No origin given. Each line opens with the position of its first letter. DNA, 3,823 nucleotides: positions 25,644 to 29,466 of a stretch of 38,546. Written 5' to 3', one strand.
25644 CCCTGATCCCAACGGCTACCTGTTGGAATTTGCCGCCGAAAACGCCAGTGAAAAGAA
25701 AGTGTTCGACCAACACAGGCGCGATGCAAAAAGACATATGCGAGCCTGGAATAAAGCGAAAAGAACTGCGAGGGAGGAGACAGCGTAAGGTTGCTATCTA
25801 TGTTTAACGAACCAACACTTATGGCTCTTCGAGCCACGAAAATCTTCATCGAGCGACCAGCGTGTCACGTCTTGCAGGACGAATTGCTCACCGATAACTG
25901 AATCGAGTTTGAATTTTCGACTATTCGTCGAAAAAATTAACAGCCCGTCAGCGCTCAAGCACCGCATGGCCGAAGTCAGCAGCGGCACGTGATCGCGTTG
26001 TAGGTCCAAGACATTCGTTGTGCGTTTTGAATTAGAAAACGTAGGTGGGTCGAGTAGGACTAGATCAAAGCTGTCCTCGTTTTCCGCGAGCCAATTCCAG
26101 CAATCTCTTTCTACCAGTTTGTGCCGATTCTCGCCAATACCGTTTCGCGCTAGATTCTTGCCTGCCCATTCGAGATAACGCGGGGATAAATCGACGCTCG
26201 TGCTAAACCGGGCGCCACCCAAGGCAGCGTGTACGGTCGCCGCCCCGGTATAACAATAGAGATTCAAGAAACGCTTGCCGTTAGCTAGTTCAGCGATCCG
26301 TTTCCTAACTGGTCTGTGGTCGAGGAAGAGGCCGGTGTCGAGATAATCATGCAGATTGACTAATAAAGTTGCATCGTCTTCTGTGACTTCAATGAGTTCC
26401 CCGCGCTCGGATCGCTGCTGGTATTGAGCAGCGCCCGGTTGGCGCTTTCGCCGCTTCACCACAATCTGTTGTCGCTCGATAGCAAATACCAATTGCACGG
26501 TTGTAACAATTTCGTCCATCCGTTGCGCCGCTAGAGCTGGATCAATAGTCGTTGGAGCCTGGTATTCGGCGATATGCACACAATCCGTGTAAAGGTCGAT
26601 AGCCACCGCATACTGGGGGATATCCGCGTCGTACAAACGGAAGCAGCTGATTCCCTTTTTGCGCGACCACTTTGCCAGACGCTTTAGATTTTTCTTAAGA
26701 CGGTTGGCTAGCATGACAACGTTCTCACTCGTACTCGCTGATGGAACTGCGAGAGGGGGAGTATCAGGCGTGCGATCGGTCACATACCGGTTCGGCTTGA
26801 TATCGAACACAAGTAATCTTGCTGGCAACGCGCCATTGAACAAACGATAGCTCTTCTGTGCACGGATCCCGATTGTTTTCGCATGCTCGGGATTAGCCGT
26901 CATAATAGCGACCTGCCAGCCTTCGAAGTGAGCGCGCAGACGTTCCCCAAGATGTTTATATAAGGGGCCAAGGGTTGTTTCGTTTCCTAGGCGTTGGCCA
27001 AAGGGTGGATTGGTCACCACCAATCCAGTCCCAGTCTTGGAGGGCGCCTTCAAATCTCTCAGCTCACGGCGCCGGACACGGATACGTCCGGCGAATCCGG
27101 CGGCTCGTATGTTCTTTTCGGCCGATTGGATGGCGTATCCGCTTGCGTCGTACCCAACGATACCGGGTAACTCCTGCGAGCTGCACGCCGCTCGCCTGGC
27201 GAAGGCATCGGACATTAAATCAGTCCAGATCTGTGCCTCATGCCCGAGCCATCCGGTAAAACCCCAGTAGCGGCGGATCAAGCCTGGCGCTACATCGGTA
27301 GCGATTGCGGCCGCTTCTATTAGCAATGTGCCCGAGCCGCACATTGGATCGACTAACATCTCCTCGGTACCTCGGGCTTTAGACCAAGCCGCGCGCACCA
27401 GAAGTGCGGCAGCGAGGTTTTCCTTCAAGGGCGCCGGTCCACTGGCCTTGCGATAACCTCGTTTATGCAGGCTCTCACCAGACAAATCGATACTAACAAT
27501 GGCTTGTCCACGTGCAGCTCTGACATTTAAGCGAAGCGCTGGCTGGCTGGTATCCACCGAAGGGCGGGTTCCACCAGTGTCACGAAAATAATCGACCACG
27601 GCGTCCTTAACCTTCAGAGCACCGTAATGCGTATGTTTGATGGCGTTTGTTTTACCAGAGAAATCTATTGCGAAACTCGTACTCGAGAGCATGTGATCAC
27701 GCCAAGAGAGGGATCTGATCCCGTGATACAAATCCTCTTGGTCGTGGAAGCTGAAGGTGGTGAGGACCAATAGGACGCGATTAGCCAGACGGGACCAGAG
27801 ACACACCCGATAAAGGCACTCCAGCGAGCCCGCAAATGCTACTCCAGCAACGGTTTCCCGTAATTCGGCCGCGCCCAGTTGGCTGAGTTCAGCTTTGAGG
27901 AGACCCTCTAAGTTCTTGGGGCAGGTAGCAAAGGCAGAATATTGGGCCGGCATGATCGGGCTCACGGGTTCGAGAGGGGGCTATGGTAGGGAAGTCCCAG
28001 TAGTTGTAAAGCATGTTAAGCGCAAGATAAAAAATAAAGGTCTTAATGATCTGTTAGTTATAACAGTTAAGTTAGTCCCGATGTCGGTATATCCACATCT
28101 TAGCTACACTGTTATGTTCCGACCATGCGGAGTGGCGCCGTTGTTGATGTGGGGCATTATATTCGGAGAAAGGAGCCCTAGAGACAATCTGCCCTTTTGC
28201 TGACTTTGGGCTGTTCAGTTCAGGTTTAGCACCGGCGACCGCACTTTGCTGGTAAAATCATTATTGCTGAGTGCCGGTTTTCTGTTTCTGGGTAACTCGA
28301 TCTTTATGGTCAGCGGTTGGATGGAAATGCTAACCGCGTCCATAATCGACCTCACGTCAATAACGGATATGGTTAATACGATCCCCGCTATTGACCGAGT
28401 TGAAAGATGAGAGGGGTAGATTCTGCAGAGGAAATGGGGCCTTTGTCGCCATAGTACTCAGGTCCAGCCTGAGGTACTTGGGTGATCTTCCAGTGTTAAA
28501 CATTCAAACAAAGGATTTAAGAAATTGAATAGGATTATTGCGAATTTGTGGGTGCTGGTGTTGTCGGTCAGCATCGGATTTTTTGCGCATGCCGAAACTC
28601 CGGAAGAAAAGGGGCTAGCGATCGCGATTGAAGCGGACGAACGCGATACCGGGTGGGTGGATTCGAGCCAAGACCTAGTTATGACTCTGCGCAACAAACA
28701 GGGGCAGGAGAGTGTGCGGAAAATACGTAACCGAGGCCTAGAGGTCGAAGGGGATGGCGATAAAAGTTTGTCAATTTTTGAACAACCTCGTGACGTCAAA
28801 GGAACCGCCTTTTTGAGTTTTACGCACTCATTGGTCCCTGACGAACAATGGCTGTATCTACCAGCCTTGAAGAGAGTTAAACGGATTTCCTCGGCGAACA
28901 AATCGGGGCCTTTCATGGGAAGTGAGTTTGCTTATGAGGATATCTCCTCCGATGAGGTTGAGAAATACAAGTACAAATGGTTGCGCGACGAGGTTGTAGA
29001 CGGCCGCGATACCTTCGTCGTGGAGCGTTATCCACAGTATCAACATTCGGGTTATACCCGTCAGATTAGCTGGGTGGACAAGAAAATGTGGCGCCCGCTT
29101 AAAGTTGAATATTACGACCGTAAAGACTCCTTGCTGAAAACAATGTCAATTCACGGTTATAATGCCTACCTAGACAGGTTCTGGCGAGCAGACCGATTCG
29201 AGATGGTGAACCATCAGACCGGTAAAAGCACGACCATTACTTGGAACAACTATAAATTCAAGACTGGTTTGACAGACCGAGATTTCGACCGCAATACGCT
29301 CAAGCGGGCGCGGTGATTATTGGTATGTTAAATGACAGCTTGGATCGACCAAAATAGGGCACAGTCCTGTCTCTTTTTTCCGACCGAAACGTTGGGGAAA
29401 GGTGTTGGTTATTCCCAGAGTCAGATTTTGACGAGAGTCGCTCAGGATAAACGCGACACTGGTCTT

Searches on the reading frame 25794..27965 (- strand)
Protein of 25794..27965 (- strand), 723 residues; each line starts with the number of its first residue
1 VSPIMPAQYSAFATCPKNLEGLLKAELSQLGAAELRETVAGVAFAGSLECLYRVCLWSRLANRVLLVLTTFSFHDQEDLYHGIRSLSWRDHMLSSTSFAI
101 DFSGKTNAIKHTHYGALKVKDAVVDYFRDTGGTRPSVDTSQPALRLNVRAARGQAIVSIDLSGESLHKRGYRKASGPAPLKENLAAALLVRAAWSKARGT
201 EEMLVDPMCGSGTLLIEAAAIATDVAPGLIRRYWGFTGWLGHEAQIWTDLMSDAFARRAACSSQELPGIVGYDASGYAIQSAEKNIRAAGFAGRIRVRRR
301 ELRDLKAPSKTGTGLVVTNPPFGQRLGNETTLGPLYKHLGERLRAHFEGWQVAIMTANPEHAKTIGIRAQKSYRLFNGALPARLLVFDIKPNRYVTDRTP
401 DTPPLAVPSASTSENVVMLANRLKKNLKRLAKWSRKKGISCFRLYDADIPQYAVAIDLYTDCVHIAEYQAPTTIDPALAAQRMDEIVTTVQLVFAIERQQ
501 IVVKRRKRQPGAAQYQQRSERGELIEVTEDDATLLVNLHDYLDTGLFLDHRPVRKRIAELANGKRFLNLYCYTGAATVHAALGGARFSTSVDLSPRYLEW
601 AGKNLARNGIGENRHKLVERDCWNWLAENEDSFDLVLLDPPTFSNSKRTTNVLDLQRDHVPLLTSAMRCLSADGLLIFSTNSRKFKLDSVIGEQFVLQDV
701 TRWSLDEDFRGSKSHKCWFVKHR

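Call 35: search_protein_families(library=pfam, proteins=[window:25794-27965:-], max_evalue=0.01)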
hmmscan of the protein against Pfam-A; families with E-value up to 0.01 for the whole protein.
window:25794-27965:- (723 aa): 9 families
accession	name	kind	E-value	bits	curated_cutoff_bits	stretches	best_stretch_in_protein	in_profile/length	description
PF01170.24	UPF0020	-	9.3e-47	159.7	22.3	1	169-381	1-192/197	RMKL-like, methyltransferase domain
PF22020.1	RlmL_1st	-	5.7e-19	68.3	27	1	12-65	3-55/55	RlmL ferredoxin-like domain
PF02926.22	THUMP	-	9.2e-15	55.3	20.6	1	75-160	3-84/84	THUMP domain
PF10672.15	Methyltrans_SAM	-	3.1e-14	53.4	27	1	482-682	44-240/286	S-adenosylmethionine-dependent methyltransferase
PF03602.21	Cons_hypoth95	-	3.4e-11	43.6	24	1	559-654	38-134/182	Conserved hypothetical protein 95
PF05175.20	MTS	-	1.6e-10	41.3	23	2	563-695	32-154/170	Methyltransferase small domain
PF13847.12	Methyltransf_31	-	7.8e-09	35.8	27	1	562-682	3-113/145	Methyltransferase domain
PF13649.12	Methyltransf_25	-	4.3e-08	34.2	27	1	567-638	2-70/97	Methyltransferase domain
PF08241.18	Methyltransf_11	-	0.00016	22.6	21.2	0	571-678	5-95/95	Methyltransferase domain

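Call 74: find_homologous_proteins(query=window:25794-27965:-, max_evalue=1e-50)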
Query window:25794-27965:- (723 aa): 7944 proteins with E <= 1e-50 among 8000 candidates; the best 120 are listed.
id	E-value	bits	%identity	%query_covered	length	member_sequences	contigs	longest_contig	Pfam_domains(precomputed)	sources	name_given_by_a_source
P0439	0.0e+0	1644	100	99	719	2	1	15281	PF13847.13,PF05175.21,PF10672.16,PF03602.22,PF02926.23,PF13649.13,PF01170.25,PF22020.3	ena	-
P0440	0.0e+0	1077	64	99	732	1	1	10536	PF13847.13,PF05175.21,PF10672.16,PF03602.22,PF02926.23,PF13649.13,PF01170.25,PF22020.3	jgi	jgi:23S rRNA (guanine2445-N2)-methyltransferase / 23S rRNA (guanine2069-N7)-methyltransferase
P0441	1.8e-270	918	56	99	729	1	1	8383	PF13847.13,PF05175.21,PF10672.16,PF03602.22,PF02926.23,PF13649.13,PF01170.25,PF22020.3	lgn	-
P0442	2.1e-264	898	56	99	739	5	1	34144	PF13847.13,PF05175.21,PF10672.16,PF03602.22,PF02926.23,PF13649.13,PF01170.25,PF22020.3,PF08241.19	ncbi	-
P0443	9.1e-264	895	55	99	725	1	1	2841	PF13847.13,PF05175.21,PF10672.16,PF03602.22,PF02926.23,PF13649.13,PF01170.25,PF22020.3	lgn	-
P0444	1.8e-263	894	56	98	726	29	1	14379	PF05175.21,PF10672.16,PF03602.22,PF02926.23,PF01170.25,PF22020.3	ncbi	-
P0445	2.4e-262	891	54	99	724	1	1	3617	PF05175.21,PF10672.16,PF03602.22,PF02926.23,PF01170.25,PF22020.3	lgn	-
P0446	2.7e-260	884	55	98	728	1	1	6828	PF05175.21,PF10672.16,PF03602.22,PF02926.23,PF13649.13,PF01170.25,PF22020.3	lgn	-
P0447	4.6e-259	880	53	99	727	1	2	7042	PF13847.13,PF05175.21,PF10672.16,PF03602.22,PF02926.23,PF01170.25,PF22020.3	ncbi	ncbi:MAG: bifunctional 23S rRNA (guanine(2069)-N(7))-methyltransferase RlmK/23S rRNA (guanine(2445)-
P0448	6.6e-259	879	53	99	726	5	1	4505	PF13847.13,PF05175.21,PF10672.16,PF03602.22,PF02926.23,PF13649.13,PF01170.25,PF22020.3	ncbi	-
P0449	2.2e-258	878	55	99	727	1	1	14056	PF05175.21,PF10672.16,PF03602.22,PF02926.23,PF01170.25,PF22020.3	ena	-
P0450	2.6e-257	874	54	99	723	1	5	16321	PF05175.21,PF10672.16,PF03602.22,PF02926.23,PF13649.13,PF01170.25,PF22020.3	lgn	-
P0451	2.5e-256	871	54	99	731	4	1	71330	PF13847.13,PF05175.21,PF10672.16,PF03602.22,PF02926.23,PF13649.13,PF01170.25,PF22020.3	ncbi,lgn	-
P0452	3.2e-256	870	52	99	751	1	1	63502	PF13847.13,PF05175.21,PF10672.16,PF03602.22,PF02926.23,PF13649.13,PF01170.25,PF22020.3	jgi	jgi:23S rRNA (guanine2445-N2)-methyltransferase / 23S rRNA (guanine2069-N7)-methyltransferase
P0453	7.0e-256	869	53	99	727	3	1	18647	PF13847.13,PF05175.21,PF10672.16,PF03602.22,PF02926.23,PF13649.13,PF01170.25,PF22020.3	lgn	-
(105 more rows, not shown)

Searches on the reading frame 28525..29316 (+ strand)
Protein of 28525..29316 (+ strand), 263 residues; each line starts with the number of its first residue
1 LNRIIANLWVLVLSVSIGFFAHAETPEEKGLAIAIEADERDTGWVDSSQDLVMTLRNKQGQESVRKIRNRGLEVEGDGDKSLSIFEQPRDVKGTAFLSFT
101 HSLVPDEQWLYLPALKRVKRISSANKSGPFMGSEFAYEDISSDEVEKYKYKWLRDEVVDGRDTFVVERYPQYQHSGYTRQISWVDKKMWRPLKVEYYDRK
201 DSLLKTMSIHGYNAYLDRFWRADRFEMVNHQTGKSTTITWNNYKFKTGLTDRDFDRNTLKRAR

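Call 35: search_protein_families(library=pfam, proteins=[window:28525-29316:+], max_evalue=0.01)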
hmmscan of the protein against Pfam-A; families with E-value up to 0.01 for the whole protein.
window:28525-29316:+ (263 aa): 2 families
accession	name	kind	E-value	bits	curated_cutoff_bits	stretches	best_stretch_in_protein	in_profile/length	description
PF17131.11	LolA_like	-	1.2e-64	217.8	30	1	78-261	2-184/184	Outer membrane lipoprotein-sorting protein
PF07044.18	DUF1329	-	1.7e-11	44.5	23.1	2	164-246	265-348/368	Protein of unknown function (DUF1329)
